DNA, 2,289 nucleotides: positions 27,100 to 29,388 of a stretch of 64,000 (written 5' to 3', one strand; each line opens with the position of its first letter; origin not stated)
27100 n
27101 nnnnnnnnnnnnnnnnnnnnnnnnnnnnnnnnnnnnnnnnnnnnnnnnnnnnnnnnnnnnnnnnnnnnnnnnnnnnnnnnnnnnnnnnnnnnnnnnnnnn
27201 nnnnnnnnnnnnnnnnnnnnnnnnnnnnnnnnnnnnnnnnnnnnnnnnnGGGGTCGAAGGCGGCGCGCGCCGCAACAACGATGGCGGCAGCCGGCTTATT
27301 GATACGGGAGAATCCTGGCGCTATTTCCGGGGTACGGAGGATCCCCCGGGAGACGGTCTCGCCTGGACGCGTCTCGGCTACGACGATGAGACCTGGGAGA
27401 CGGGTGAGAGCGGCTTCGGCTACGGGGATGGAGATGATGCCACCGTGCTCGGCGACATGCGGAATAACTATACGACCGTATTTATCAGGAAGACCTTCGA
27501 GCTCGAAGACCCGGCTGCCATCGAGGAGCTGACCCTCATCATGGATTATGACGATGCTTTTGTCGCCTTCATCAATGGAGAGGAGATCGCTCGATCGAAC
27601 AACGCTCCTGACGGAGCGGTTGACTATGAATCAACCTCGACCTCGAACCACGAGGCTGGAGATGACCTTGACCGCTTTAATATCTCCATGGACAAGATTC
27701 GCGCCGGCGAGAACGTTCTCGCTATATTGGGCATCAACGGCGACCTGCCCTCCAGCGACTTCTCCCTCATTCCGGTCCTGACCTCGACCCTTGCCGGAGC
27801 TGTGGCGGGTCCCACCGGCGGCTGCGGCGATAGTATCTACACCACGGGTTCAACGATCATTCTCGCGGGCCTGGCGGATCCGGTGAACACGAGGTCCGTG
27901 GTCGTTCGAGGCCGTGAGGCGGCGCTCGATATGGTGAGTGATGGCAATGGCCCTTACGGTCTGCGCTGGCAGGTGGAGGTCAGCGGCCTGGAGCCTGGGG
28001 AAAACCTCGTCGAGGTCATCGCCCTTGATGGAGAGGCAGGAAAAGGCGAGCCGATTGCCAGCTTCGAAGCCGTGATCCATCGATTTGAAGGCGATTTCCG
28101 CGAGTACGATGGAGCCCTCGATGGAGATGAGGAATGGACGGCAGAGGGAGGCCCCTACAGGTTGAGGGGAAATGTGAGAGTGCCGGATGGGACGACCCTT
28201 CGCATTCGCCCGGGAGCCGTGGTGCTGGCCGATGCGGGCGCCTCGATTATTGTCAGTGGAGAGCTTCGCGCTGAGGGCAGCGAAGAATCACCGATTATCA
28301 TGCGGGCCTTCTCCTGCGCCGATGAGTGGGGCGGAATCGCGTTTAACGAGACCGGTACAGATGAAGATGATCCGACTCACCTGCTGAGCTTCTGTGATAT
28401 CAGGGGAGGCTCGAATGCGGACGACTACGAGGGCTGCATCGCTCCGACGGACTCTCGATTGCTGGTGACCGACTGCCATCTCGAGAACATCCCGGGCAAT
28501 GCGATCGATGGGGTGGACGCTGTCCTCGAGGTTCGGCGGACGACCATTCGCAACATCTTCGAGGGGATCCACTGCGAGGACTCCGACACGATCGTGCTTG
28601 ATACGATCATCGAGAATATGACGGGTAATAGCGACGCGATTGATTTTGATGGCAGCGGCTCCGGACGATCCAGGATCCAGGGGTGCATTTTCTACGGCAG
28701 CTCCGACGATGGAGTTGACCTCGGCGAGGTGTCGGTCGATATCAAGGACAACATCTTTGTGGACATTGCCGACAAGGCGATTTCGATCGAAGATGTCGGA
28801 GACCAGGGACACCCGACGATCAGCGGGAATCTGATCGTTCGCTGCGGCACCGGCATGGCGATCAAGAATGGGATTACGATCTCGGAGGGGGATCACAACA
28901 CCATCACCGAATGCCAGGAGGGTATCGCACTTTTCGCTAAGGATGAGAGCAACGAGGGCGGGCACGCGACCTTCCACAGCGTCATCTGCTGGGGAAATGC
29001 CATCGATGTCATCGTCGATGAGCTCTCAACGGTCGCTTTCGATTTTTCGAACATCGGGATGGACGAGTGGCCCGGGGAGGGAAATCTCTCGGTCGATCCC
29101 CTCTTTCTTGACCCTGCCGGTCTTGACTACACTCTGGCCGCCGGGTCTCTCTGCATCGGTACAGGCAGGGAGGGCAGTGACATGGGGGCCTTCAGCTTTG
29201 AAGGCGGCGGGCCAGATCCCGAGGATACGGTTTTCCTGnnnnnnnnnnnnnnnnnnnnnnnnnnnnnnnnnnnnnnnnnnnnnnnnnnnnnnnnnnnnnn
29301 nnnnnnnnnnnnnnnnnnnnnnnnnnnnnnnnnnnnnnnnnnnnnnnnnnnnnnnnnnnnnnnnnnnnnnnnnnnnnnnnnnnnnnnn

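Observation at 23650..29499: A 1949 aa secreted protein combining LTD x3, a CotH atypical kinase, a pectin-lyase-like beta-helix and a dockerin.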

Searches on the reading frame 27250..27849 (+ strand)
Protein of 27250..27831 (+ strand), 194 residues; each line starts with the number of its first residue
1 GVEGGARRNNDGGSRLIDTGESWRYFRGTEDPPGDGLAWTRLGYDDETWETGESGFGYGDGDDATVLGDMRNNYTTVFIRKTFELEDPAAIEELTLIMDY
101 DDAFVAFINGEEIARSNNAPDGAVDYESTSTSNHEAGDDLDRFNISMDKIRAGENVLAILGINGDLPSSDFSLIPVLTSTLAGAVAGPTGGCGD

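Call 34: search_protein_families(library=pfam, proteins=[window:27250-27831:+], max_evalue=10)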
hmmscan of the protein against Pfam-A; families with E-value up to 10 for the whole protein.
seq(194 aa): 1 family
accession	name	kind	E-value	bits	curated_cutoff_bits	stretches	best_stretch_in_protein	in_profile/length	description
PF00385.30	Chromo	-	0.47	10.9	25.1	1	39-53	23-37/53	Chromo (CHRromatin Organisation MOdifier) domain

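Call 39: search_solved_structures(query=A2, max_evalue=10, show_alignments=2)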
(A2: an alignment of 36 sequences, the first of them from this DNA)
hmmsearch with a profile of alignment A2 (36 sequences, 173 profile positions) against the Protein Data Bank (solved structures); distinct sequences matched with E-value up to 10: 12.
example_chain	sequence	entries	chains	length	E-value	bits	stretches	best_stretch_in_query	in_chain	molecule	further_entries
3w5m_A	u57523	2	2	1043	0.00012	25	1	13-106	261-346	Putative rhamnosidase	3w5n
7cwd_A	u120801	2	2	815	0.0014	21.5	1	2-101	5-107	beta-glalactosidase | beta-galactosidase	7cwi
7kmm_A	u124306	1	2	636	0.11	15.3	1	18-102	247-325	Sialic acid-specific 9-O-acetylesterase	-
2okx_A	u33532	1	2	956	0.19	14.6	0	77-103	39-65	Rhamnosidase B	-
2fhd_A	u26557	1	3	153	0.33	13.8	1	57-123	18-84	DNA repair protein rhp9/CRB2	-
4jq5_A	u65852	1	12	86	0.86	12.4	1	125-162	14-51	Nucleoporin p58/p45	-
2osz_A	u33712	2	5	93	0.87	12.4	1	124-162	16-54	Nucleoporin p58/p45 | Nucleoporin Nup58/Nup45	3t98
4jo9_B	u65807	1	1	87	0.88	12.4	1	125-162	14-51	Nucleoporin p58/p45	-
4jo7_E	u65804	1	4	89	0.93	12.3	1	125-162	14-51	Nucleoporin p58/p45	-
6t1d_A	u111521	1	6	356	0.95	12.3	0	79-99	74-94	Lectin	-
6kbj_A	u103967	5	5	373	1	12.2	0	79-99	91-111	Lectin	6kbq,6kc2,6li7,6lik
6t0q_A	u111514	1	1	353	1.1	12.1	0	79-98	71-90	Lectin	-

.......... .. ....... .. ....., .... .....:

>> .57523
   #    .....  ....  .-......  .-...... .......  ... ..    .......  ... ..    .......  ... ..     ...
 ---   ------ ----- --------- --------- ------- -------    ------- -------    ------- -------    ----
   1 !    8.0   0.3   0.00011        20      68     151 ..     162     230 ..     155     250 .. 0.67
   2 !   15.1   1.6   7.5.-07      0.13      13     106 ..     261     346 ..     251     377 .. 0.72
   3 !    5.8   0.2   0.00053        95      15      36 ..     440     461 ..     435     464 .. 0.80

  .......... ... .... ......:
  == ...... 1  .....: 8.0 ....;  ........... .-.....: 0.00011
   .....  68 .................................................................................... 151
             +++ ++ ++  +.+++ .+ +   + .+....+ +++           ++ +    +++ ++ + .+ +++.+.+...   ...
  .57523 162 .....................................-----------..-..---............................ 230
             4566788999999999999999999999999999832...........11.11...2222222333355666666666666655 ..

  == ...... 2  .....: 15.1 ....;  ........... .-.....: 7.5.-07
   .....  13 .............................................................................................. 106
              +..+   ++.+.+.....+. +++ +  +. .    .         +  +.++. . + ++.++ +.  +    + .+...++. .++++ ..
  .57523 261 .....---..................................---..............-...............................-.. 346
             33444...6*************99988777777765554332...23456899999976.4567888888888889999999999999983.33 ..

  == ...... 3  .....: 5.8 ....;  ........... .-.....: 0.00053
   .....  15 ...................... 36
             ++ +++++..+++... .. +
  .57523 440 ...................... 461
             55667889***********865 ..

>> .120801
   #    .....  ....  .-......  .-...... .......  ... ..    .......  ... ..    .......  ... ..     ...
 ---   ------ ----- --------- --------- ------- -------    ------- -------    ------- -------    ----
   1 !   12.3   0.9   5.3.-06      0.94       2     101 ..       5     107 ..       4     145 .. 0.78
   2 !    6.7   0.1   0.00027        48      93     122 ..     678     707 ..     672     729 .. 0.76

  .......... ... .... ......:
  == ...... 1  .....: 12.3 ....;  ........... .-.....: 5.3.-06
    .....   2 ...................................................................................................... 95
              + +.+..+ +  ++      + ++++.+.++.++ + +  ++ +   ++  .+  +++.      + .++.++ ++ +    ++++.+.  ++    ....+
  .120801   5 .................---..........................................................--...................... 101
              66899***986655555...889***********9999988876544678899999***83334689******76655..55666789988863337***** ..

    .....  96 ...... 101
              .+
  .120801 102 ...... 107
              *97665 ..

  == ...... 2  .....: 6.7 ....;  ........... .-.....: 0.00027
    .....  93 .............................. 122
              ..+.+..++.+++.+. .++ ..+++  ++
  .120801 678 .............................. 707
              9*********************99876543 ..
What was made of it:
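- Closest known: GH2 N-terminal 'sugar-binding' domain. Same: A weak profile match also exists to the related domains of a GH78 rhamnosidase and a GH2 galactosidase (call 39).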

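Call 45: predict_structure(alignment_id=A2)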
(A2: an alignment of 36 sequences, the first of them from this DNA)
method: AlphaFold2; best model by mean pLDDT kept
length: 186 residues; sequences in the alignment: 36
mean_pLDDT: 92.9   pTM: 0.86
mean pLDDT of the five models: 92.9, 92.9, 92.7, 92.6, 91.5
residues with pLDDT >= 90: 163; 70-90: 6; 50-70: 9; < 50: 8
segments of 3 or more residues with pLDDT < 50: 179-186
pLDDT, mean of each block of 10 residues (from residue 1): 92 98 96 98 97 98 98 96 98 98 97 97 95 97 98 97 91 56 47
secondary structure, 60 per line:
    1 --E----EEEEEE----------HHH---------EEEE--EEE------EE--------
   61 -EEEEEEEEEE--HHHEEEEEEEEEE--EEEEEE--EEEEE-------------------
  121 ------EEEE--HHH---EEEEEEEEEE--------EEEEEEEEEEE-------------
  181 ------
elements in order: E8-13 E36-39 E42-44 E62-71 E77-86 E89-94 E97-101 E127-130 E139-148 E157-167
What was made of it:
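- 27292..27825 (+): Jelly-roll module copy 2 (aa ~1215-1392). AlphaFold model, pLDDT 92.9 (call 45).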

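Call 72: search_protein_representatives(alignment_id=A2)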
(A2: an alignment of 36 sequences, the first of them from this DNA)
Query: 36 sequences, 173 profile positions. Proteins with E-value up to 0.001 (for the whole library): 21931; up to 1e-10: 16219; up to 1e-30: 4786. The best 150 are listed.
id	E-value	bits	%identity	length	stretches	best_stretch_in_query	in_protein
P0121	9.7e-278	927.1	-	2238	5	1-166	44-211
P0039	2.3e-249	834.8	-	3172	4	1-167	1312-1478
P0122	9.2e-232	777.4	-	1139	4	3-165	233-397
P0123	4.4e-206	693.8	-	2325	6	1-167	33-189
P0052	1.1e-203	686.0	-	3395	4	1-168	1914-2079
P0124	8.7e-199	670.1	-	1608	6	1-164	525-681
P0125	8.7e-197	663.6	-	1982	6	2-166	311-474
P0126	1.5e-186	630.2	-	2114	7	1-168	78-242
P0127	1.6e-178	604.1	-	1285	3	1-169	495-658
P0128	1.6e-176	597.6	-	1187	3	1-166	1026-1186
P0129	2.4e-175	593.8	-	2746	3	2-166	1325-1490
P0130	9.8e-171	578.8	-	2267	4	4-167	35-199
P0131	1.7e-168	571.4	-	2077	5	1-169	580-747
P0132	1.1e-167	568.8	-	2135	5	1-166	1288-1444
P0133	2.2e-164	558.1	-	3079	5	2-168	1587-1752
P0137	2.1e-155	528.8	-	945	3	1-167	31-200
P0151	2.0e-145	496.4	-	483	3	3-168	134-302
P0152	7.0e-145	494.6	-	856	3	1-167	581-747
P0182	2.6e-127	437.4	-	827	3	1-162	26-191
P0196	9.8e-122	419.2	-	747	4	4-166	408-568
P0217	1.1e-117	406.1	-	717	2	1-170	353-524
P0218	2.1e-117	405.1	-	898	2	4-168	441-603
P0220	3.0e-116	401.4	-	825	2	1-165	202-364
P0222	4.1e-116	400.9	-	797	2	1-165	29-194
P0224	1.2e-115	399.4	-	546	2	3-166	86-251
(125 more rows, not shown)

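Call 73: search_protein_families(library=pfam, proteins=[P0137, P0151, P0152, P0182, P0196, P0217, P0218, P0220, P0222, P0224], max_evalue=0.0001)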
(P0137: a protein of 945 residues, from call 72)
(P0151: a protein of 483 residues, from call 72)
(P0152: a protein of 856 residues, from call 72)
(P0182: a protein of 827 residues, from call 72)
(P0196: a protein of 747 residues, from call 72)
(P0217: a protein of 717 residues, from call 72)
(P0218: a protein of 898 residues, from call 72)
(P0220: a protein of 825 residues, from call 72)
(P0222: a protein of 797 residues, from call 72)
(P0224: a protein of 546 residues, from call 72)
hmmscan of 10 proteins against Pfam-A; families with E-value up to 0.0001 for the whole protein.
P0137 (945 aa): 1 family
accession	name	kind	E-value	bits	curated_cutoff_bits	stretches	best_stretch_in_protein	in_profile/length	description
PF22352.2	K319L-like_PKD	-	2.3e-10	40.8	27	1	767-845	10-84/84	K319L-like, PKD domain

P0151 (483 aa): 1 family
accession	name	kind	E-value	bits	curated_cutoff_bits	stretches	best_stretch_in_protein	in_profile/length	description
PF13385.13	Laminin_G_3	-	1.7e-05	25.4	27.6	0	32-63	90-122/151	Concanavalin A-like lectin/glucanases superfamily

P0152 (856 aa): 0 families

P0182 (827 aa): 0 families

P0196 (747 aa): 1 family
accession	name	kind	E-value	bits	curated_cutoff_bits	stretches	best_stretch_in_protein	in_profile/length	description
PF14683.12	CBM-like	-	2.3e-06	28.1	27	0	493-562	86-156/160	Polysaccharide lyase family 4, domain III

P0217 (717 aa): 1 family
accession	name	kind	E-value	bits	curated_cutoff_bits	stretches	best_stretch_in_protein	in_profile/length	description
PF00150.24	Cellulase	-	2e-19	70.6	23.5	1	93-294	33-268/272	Cellulase (glycosyl hydrolase family 5)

P0218 (898 aa): 1 family
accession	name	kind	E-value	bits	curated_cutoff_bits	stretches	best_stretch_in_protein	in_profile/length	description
PF08811.16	DUF1800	-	1.5e-92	311.4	26.1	2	19-413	1-194/419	Protein of unknown function (DUF1800)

P0220 (825 aa): 1 family
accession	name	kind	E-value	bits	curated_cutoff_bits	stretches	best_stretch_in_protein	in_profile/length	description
PF00932.25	LTD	-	3.6e-47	159.7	34.3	3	677-784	4-106/109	Lamin Tail Domain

P0222 (797 aa): 0 families

P0224 (546 aa): 2 families
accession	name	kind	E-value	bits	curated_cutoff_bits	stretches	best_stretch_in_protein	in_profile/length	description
PF00041.27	fn3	-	5.5e-17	62.2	25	2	258-337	2-81/84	Fibronectin type III domain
PF21200.3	Glyco_hydro_39_C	-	3.1e-07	31.1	27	0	12-65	27-80/89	Alpha-L-iduronidase C-terminal domain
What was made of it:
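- In other proteins it travels with GH5, a GH39-like domain and LTD (call 73). The jelly-roll occurs with GH5 and a GH39-like domain elsewhere (call 73).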

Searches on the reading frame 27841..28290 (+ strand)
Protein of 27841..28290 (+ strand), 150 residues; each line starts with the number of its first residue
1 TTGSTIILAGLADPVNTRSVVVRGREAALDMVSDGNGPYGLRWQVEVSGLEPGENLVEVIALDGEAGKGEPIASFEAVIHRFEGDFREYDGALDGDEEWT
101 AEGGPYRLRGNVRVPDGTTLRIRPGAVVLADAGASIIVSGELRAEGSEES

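Call 34: search_protein_families(library=pfam, proteins=[window:27841-28290:+], max_evalue=10)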
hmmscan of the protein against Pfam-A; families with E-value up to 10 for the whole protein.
window:27841-28290:+ (150 aa): 2 families
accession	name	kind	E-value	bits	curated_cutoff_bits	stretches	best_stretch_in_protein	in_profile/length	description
PF19135.5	DUF5818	-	0.019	15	27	1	113-146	14-47/57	Protein of unknown function (DUF5818)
PF13754.12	Big_3_4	-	0.097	13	27.3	1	40-75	21-55/106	Domain of unknown function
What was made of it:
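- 27847..28083 (+): Second Ig-like spacer (aa ~1400-1478). Only weak Pfam hints (Big_3_4, E 0.097; call 34).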

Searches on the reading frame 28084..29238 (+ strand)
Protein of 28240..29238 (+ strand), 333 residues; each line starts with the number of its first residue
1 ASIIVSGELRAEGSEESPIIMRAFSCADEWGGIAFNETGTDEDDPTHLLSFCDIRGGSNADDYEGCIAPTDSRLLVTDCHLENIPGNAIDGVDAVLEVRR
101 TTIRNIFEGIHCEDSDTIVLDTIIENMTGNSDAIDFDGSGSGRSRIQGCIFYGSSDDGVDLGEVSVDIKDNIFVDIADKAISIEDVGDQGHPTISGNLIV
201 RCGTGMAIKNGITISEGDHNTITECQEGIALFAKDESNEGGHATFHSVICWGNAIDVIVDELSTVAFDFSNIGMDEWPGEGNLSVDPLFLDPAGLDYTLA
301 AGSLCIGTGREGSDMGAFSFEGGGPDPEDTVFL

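Call 34: search_protein_families(library=pfam, proteins=[window:28240-29238:+], max_evalue=10)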
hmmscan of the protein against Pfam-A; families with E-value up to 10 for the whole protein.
window:28240-29238:+ (333 aa): 1 family
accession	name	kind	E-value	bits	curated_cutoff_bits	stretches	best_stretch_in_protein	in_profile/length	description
PF05048.19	NosD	-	2.3e-09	37.5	23.6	1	81-238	21-162/212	Periplasmic copper-binding protein (NosD)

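Call 53: search_solved_structures(query=A3, max_evalue=1, show_alignments=1)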
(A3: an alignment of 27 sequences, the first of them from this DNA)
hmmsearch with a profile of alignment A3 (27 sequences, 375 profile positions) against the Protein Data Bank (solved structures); distinct sequences matched with E-value up to 1: 4.
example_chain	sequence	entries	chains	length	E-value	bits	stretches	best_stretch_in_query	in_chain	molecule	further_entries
9rx2_A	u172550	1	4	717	3e-07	33.1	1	336-360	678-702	Parallel beta-helix repeat protein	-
7o84_A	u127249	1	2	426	0.0073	18.7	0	213-279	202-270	Alginate lyase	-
7o7a_A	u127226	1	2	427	0.0075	18.7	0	213-279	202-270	Aliginate lyase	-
3vst_A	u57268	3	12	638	0.61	12.4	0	218-309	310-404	Xylosidase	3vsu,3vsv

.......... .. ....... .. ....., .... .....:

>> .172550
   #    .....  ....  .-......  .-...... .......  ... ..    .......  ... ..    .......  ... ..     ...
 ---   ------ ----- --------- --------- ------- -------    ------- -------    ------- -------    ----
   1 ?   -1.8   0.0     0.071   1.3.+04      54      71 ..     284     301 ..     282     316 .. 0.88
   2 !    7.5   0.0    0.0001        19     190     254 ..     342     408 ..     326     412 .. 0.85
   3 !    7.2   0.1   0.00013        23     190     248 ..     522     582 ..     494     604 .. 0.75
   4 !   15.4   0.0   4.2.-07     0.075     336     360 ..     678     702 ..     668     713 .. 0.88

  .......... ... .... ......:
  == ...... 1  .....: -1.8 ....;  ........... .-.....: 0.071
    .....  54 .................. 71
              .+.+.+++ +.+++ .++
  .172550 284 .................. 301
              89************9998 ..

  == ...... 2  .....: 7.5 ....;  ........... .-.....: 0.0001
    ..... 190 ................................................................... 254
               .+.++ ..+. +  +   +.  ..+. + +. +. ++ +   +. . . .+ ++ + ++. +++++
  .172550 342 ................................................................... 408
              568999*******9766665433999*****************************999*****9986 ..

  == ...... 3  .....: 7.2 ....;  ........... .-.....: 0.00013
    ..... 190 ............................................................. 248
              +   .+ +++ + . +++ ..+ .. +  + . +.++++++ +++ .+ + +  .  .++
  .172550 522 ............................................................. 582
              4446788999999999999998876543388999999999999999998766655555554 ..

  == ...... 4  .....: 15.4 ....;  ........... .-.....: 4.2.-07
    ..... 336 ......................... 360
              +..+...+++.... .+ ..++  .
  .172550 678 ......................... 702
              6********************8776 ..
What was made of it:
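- On Alginate C5-epimerase (AlgG/AlgE) or polysaccharide lyase families: A weak alginate-lyase profile match, E 0.007 (call 53).
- A weak profile match to alginate lyase 7o84, E 0.007 (call 53).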

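Call 63: predict_structure(alignment_id=A3)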
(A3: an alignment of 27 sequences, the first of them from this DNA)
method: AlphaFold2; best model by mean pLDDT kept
length: 377 residues; sequences in the alignment: 27
mean_pLDDT: 94.8   pTM: 0.92
mean pLDDT of the five models: 94.8, 94.7, 94.6, 94.3, 94.1
residues with pLDDT >= 90: 347; 70-90: 21; 50-70: 5; < 50: 4
segments of 3 or more residues with pLDDT < 50: 374-377
pLDDT, mean of each block of 10 residues (from residue 1): 85 97 96 98 98 98 98 94 97 97 97 95 99 96 98 96 98 96 93 96 95 97 97 96 97 98 94 98 94 97 97 97 90 95 91 95 92 48
secondary structure, 60 per line:
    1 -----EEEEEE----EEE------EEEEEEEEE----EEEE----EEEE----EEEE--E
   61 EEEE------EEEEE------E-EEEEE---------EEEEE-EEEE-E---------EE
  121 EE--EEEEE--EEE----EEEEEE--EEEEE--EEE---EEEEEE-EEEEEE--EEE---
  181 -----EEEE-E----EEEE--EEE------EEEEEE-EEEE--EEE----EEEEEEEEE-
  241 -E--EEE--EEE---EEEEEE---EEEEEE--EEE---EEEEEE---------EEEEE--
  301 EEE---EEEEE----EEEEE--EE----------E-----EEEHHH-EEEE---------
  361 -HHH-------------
elements in order: E6-11 E16-18 E25-33 E38-41 E46-49 E54-57 E60-64 E71-75 E84-88 E98-102 E104-107 E119-122 E125-129 E132-134 E139-144 E147-151 E154-156 E160-165 E167-172 E175-177 E186-189 E196-199 E202-204 E211-216 E218-221 E224-226 E231-239 E245-247 E250-252 E256-261 E265-270 E273-275 E279-284 E294-298 E301-303 E307-311 E316-320 E341-343 E348-351
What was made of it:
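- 28084..29214 (+): Right-handed parallel beta-helix (aa 1479-1855) with a stacked acidic ladder: D1662, D1665, D1686, D1687, D1690, D1708 and K1709. AlphaFold model pLDDT 94.8 (call 63).
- On Pectin-lyase-like / CASH right-handed beta-helix: Model pLDDT 94.8 with regular three-strand coils (call 63).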
